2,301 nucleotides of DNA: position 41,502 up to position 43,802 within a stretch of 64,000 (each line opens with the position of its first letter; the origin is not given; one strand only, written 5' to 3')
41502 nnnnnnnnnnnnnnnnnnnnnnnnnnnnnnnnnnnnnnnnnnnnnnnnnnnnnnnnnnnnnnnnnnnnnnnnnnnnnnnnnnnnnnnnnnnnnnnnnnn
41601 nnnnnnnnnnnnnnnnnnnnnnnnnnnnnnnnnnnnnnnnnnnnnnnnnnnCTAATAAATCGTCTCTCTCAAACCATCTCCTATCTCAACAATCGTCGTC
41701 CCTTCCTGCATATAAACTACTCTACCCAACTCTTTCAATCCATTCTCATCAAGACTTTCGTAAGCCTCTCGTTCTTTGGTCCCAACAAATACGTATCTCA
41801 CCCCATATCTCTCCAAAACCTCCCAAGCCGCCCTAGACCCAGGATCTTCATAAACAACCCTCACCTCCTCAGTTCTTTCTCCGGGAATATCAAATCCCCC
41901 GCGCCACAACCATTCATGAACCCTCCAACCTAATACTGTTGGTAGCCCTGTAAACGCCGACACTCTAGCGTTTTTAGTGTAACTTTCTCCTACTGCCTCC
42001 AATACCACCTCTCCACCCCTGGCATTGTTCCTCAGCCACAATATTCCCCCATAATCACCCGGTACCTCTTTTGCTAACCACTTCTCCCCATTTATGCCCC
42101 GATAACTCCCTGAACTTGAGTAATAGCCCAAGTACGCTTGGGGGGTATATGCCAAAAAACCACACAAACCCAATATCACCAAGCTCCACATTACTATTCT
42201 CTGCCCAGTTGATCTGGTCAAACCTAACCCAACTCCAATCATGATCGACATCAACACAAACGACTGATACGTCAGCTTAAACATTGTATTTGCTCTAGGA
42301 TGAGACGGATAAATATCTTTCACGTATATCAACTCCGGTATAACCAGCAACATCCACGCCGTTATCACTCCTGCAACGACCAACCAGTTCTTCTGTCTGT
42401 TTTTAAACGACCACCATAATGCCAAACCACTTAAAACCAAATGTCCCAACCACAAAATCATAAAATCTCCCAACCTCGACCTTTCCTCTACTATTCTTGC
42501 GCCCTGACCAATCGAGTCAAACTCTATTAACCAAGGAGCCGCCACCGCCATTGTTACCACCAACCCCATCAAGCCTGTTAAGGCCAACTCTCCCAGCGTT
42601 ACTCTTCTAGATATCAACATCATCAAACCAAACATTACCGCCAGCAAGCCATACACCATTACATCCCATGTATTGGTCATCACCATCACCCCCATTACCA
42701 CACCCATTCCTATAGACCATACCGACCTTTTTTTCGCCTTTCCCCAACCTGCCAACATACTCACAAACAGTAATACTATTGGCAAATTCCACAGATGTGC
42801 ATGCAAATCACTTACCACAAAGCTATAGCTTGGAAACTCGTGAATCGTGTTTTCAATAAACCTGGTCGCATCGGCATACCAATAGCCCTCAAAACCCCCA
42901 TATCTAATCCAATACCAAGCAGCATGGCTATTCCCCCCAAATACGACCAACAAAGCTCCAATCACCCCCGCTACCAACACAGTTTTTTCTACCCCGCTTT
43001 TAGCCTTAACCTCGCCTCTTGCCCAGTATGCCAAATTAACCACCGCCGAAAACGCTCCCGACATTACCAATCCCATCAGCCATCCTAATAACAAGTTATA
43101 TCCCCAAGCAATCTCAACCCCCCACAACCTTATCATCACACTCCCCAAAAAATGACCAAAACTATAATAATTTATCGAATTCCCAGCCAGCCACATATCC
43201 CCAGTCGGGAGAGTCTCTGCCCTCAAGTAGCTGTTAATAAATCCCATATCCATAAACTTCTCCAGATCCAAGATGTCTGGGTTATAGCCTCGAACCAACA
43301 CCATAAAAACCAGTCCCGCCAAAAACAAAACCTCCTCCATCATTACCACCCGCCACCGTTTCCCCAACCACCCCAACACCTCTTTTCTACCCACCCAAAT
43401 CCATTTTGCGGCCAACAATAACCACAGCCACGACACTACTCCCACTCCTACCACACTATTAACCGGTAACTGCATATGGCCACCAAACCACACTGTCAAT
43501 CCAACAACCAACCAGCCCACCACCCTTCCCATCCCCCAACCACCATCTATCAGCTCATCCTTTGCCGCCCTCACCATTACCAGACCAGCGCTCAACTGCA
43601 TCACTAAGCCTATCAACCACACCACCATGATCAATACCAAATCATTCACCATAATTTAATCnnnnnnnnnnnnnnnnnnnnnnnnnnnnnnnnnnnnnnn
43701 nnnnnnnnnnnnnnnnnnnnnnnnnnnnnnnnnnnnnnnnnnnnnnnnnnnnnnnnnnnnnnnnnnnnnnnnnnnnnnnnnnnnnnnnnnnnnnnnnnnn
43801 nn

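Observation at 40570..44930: LCP ligase, giant GT-C-like membrane protein and UDP-galactopyranose-mutase-like flavoenzyme cluster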

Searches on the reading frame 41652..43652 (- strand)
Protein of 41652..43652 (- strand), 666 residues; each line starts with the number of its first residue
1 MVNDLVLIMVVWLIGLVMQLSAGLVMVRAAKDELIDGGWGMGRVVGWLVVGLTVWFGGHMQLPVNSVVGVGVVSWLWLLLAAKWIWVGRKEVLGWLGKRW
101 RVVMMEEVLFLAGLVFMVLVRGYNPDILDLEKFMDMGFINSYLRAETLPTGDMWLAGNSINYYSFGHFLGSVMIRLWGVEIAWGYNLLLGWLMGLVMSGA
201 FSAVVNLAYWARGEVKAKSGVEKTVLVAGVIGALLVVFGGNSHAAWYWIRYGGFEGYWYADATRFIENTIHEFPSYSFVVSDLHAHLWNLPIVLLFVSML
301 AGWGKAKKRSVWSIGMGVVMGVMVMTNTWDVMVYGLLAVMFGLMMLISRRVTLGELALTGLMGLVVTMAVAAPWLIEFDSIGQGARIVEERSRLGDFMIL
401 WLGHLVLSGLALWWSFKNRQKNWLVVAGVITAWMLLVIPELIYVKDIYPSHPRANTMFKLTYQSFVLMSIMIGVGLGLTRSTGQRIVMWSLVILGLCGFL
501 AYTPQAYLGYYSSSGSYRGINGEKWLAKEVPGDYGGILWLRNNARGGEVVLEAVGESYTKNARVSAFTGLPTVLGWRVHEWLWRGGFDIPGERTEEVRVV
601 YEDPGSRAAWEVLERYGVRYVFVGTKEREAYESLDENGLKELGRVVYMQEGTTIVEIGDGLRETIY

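Call 3: search_protein_families(library=pfam, proteins=[window:41652-43652:-], max_evalue=0.01)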
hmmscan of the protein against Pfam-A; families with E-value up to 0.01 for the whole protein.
window:41652-43652:- (666 aa): 1 family
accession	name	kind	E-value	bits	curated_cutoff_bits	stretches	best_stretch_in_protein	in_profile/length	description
PF10060.15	DUF2298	-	2.7e-84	284.3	27.8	2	49-418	1-389/488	Uncharacterized membrane protein (DUF2298)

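Call 4: search_protein_families(library=ncbifam, proteins=[window:41652-43652:-], max_evalue=0.01)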
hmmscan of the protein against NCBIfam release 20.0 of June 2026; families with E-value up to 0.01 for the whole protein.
window:41652-43652:- (666 aa): 1 family
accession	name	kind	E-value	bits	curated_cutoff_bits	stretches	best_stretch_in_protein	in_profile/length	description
TIGR03662.1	Chlor_Arch_YYY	subfamily_domain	7.5e-124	415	300.25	2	8-426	4-442/727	chlor_Arch_YYY domain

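Call 12: find_homologous_proteins(query=window:41652-43652:-)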
Query window:41652-43652:- (666 aa): 2340 proteins with E <= 0.001 among 8000 candidates; the best 120 are listed.
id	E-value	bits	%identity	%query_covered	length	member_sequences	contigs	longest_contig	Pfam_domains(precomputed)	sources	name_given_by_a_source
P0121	0.0e+0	1447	97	100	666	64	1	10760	PF10060.16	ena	-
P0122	1.1e-213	729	53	99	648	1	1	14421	PF10060.16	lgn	-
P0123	5.9e-191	654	48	98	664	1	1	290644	PF10060.16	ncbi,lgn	-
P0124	2.1e-187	642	45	99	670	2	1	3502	PF10060.16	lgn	-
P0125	2.8e-185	635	49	98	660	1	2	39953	PF10060.16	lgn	-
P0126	5.1e-183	628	51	99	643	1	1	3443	PF10060.16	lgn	-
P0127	2.2e-182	626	47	98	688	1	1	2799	PF10060.16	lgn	-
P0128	3.1e-182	625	48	94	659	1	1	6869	PF10060.16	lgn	-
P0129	6.6e-182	624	43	99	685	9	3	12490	PF10060.16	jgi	jgi:uncharacterized membrane protein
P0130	6.7e-182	624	44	99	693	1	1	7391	PF10060.16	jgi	jgi:uncharacterized membrane protein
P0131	6.8e-182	624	46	98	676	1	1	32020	PF10060.16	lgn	-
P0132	1.4e-181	623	43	99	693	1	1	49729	PF10060.16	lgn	-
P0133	1.8e-181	623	45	99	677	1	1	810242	PF10060.16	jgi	-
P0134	2.2e-181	623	46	98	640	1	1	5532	PF10060.16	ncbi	-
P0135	6.6e-181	621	43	98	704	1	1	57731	PF10060.16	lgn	-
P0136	2.4e-180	619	46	99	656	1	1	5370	PF10060.16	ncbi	-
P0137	2.7e-180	619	45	98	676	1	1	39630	PF10060.16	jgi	jgi:uncharacterized membrane protein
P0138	2.8e-180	619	44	99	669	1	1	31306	PF10060.16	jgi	jgi:uncharacterized membrane protein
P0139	9.0e-180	617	45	98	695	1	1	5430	PF10060.16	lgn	-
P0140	1.5e-179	616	46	98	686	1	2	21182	PF10060.16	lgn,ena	-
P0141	7.5e-179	614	45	98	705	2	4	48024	PF10060.16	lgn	-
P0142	4.7e-178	612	44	99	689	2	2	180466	PF10060.16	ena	-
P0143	4.8e-178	611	46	97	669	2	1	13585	PF10060.16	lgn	-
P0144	4.9e-178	611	47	98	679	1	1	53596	PF10060.16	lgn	-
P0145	5.0e-178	611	45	99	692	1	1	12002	PF10060.16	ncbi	-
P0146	1.1e-177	610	46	98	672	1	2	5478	PF10060.16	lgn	-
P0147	1.1e-177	610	44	99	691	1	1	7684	PF10060.16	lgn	-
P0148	1.5e-177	610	46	99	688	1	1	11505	PF10060.16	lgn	-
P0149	2.4e-177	609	44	99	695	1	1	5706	PF10060.16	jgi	jgi:uncharacterized membrane protein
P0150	3.5e-177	609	43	99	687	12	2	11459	PF10060.16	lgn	-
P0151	3.7e-177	609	46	98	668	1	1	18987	PF10060.16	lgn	-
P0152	7.7e-177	608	46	98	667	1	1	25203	PF10060.16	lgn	-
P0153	1.1e-176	607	49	99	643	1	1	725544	PF10060.16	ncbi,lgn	-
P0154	1.2e-176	607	43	99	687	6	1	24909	PF10060.16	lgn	-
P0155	2.4e-176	606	48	93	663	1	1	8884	PF10060.16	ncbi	-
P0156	2.5e-176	606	43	99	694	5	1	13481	PF10060.16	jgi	-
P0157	2.9e-176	606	48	94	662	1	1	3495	PF10060.16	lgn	-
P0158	3.2e-176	605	42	99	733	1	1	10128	PF10060.16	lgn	-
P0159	3.9e-176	605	43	99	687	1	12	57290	PF10060.16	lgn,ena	-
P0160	4.1e-176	605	44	99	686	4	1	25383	PF10060.16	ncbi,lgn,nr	ncbi:hypothetical protein KC921_01395 [Candidatus Woesebacteria bacterium]|nr:hypothetical protein [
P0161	7.2e-176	604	47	99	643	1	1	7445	PF10060.16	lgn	-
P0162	8.4e-176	604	45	98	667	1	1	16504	PF10060.16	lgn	-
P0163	1.2e-175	604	43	99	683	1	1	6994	PF10060.16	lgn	-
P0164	2.6e-175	602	44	98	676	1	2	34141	PF10060.16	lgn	-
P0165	3.7e-175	602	43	99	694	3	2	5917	PF10060.16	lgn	-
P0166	7.1e-175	601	39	99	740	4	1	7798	PF10060.16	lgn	-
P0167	1.0e-174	600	43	98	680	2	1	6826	PF10060.16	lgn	-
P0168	1.4e-174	600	39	99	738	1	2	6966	PF10060.16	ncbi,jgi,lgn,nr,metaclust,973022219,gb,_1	ncbi:MAG: hypothetical protein XD98_0200 [Microgenomates bacterium 39_6]|nr:MAG: hypothetical protei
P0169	2.7e-174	599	45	94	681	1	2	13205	PF10060.16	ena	-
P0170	3.2e-174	599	43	99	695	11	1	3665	PF10060.16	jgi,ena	-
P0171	3.2e-174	599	40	99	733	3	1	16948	PF10060.16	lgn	-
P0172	3.3e-174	599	43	99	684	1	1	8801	PF10060.16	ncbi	-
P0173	3.4e-174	599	43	98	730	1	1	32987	PF10060.16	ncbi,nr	ncbi:MAG: hypothetical protein GF381_02405 [Candidatus Pacebacteria bacterium]|nr:hypothetical prote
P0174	8.0e-174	598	43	98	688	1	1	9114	PF10060.16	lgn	-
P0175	1.4e-173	597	44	99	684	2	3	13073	PF10060.16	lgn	-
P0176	1.8e-173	596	44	98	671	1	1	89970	PF10060.16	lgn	-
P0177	2.4e-173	596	44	98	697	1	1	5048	PF10060.16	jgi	jgi:uncharacterized membrane protein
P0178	3.3e-173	596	46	98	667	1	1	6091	PF10060.16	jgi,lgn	jgi:uncharacterized membrane protein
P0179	4.4e-173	595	43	98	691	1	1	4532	PF10060.16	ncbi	-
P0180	5.2e-173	595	44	98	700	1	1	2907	PF10060.16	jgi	jgi:uncharacterized membrane protein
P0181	1.2e-172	594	43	98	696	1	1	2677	PF10060.16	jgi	jgi:uncharacterized membrane protein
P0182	1.9e-172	593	43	98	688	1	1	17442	PF10060.16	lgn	-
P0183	2.3e-172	593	42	95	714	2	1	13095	PF10060.16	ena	-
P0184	2.8e-172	592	45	93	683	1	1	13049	PF10060.16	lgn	-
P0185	4.0e-172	592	44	98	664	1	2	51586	PF10060.16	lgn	-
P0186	5.0e-172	592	44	98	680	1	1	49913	PF10060.16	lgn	-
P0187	5.9e-172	591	43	98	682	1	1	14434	PF10060.16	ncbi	-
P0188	9.3e-172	591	45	97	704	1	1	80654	PF10060.16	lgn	-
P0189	1.8e-171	590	40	99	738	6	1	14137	PF10060.16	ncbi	-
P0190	2.0e-171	590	43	98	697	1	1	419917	PF10060.16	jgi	jgi:uncharacterized membrane protein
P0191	9.8e-171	587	43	98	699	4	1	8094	PF10060.16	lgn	-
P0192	1.0e-170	587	44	94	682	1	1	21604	PF10060.16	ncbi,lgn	-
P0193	1.6e-170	587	44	100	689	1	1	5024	PF10060.16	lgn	-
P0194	3.5e-170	585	43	99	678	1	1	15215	PF10060.16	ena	-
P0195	6.3e-170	585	44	98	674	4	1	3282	PF10060.16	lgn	-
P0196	9.9e-170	584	44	99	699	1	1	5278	PF10060.16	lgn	-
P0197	1.1e-169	584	39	99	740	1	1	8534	PF10060.16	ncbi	-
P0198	1.4e-169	583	44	98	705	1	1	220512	PF10060.16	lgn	-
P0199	3.2e-169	582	43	98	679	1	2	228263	PF10060.16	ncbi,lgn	-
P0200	3.7e-169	582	43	99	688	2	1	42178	PF10060.16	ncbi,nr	ncbi:MAG: DUF2298 domain-containing protein [Patescibacteria group bacterium]|nr:DUF2298 domain-cont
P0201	4.7e-169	582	43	94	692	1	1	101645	PF10060.16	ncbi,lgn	-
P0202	2.0e-168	580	43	99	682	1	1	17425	PF10060.16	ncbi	-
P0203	2.3e-168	580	44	93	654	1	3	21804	PF10060.16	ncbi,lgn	-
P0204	3.3e-168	579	42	99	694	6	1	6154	PF10060.16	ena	-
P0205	3.7e-168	579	43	99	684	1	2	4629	PF10060.16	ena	-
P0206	4.2e-168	579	40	98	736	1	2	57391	PF10060.16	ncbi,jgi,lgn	ncbi:MAG: DUF2298 domain-containing protein [Candidatus Woesebacteria bacterium]|jgi:uncharacterized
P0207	6.2e-168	578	37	98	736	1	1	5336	PF10060.16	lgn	-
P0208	6.5e-168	578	43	100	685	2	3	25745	PF10060.16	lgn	-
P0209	2.3e-167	576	42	99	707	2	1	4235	PF10060.16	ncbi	-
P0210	6.2e-167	575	44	99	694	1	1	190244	PF10060.16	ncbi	ncbi:MAG: DUF2298 domain-containing protein [Patescibacteria group bacterium]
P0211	1.4e-166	574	43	99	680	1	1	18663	PF10060.16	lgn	-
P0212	1.9e-166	573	44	96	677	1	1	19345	PF10060.16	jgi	jgi:uncharacterized membrane protein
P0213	2.3e-166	573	44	98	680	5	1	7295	PF10060.16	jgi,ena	-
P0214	3.8e-166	572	43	99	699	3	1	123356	PF10060.16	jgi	jgi:uncharacterized membrane protein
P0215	5.8e-166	572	45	97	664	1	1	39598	PF10060.16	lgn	-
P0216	9.4e-166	571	43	98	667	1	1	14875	PF10060.16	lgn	-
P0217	1.1e-165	571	57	72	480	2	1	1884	PF10060.16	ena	-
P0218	1.3e-165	570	42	99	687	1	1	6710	PF10060.16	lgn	-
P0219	2.5e-165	569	42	98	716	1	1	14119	PF10060.16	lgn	-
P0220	4.4e-165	569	45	95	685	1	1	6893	PF10060.16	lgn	-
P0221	7.8e-165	568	42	99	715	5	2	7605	PF10060.16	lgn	-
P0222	8.6e-165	568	42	99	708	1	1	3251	PF10060.16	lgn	-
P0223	1.3e-164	567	44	94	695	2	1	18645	PF10060.16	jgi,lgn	-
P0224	1.5e-164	567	42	99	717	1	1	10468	PF10060.16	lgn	-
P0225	1.9e-164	567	42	98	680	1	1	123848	PF10060.16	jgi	jgi:uncharacterized membrane protein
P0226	2.6e-164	566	46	94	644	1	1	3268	PF10060.16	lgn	-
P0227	8.4e-164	564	44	99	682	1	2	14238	PF10060.16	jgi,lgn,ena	-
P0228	8.6e-164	564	43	99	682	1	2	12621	PF10060.16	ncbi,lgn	-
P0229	4.1e-163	562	44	95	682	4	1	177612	PF10060.16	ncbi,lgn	-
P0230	5.5e-163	562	42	98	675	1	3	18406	PF10060.16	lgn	-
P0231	6.8e-163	561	46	91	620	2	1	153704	PF10060.16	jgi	jgi:uncharacterized membrane protein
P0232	7.0e-163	561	42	96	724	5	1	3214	PF10060.16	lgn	-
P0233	8.3e-163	561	42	99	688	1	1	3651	PF10060.16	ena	-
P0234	1.2e-162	561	43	94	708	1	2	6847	PF10060.16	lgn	-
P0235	1.7e-162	560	43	100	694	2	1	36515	PF10060.16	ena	-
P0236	1.9e-162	560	43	98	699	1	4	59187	PF10060.16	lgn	-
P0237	2.2e-162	560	43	99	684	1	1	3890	PF10060.16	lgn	-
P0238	2.3e-162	560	42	85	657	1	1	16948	PF10060.16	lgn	-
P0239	3.8e-162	559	45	97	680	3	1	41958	PF10060.16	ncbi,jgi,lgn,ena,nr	ncbi:hypothetical protein KKF92_01455 [Patescibacteria group bacterium]|nr:hypothetical protein [Pat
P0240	1.4e-161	557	43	95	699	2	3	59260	PF10060.16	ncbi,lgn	-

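Call 18: search_solved_structures(query=A1, max_evalue=10)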
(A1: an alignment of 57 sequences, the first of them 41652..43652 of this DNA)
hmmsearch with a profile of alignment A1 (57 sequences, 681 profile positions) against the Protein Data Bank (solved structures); distinct sequences matched with E-value up to 10: 4.
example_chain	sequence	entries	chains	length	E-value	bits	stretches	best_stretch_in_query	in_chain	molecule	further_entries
3k9d_A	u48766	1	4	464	0.31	12.8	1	295-358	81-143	ALDEHYDE DEHYDROGENASE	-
8w5i_H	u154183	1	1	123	1.6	10.4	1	527-592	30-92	Heavy chain of Ab14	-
3m9y_A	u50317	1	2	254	2.4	9.8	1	633-679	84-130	Triosephosphate isomerase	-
3uwu_A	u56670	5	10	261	2.5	9.7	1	633-679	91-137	Triosephosphate isomerase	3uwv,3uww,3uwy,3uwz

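Call 31: predict_structure(alignment_id=A1)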
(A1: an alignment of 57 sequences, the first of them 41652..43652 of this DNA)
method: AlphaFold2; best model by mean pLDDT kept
length: 666 residues; sequences in the alignment: 57
mean_pLDDT: 93.9   pTM: 0.94
mean pLDDT of the five models: 93.9, 92.8, 92.7, 92.6, 92.3
residues with pLDDT >= 90: 574; 70-90: 72; 50-70: 19; < 50: 1
segments of 3 or more residues with pLDDT < 50: none
pLDDT, mean of each block of 10 residues (from residue 1): 97 98 97 95 98 98 97 98 97 95 98 98 93 94 96 95 94 98 98 99 96 72 95 98 96 93 85 95 93 98 95 98 97 98 96 98 98 94 90 94 97 88 94 97 84 91 98 95 93 96 93 84 96 98 94 82 94 87 78 96 97 97 96 97 97 90 53
secondary structure, 60 per line:
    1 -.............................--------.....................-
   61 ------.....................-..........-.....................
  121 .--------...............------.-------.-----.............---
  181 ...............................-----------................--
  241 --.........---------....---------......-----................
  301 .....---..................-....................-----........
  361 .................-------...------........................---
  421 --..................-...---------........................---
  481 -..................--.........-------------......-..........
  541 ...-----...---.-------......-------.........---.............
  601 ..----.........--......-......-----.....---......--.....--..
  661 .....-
elements in order: H2-30 H39-59 H67-87 H89-98 H100-121 H130-144 H165-177 H181-211 H223-238 H243-251 H261-264 H274-279 H285-305 H309-326 H328-347 H353-377 E385-387 H394-417 H423-440 E442-444 H454-477 H482-499 H502-510 H524-529 H531-543 E549-551 H563-568 H577-584 H588-602 H607-615 E618-623 H625-630 H636-640 E644-649 E652-656 H659-665
